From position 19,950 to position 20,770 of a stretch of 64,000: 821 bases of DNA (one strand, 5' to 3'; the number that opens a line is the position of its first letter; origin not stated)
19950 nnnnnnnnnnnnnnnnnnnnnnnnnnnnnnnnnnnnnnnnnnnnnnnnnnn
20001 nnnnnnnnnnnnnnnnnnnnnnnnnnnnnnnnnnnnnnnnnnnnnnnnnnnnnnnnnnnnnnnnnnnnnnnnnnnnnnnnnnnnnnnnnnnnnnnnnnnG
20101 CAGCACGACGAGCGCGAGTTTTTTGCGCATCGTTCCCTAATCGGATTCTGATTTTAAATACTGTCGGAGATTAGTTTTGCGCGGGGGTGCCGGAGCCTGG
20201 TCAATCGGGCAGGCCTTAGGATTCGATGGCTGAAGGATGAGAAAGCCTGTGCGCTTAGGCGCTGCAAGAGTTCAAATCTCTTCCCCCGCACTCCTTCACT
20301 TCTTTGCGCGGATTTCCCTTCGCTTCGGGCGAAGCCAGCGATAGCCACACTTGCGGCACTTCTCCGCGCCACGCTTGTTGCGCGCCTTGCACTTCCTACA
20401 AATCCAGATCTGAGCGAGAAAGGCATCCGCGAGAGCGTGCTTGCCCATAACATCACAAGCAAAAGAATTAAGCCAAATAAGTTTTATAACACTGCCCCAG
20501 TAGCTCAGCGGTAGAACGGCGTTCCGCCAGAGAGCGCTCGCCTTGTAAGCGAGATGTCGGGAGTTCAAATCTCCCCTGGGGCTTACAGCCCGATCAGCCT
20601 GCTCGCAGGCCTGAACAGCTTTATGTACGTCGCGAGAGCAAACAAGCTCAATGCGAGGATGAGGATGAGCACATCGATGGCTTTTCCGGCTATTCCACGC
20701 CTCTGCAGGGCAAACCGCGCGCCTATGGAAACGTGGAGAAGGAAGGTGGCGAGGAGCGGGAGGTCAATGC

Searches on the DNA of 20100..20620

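Call 84: search_rna_families(source=window, start=20100, end=20620, threshold=evalue, max_evalue=1)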
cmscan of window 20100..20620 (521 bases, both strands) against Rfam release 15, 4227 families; matches with E-value up to 1: 3.
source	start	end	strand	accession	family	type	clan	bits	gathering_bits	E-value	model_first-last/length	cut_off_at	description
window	20494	20583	+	RF00005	tRNA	Gene; tRNA;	CL00001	62.5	29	3e-13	1-71/71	no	tRNA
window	20181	20290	+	RF00005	tRNA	Gene; tRNA;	CL00001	40.6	29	3.1e-07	1-71/71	no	tRNA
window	20494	20584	-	RF04354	Plastid-ycf2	Cis-reg;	-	20.5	65.7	0.12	1-75/75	no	Plastid-ycf2 5UTR RNA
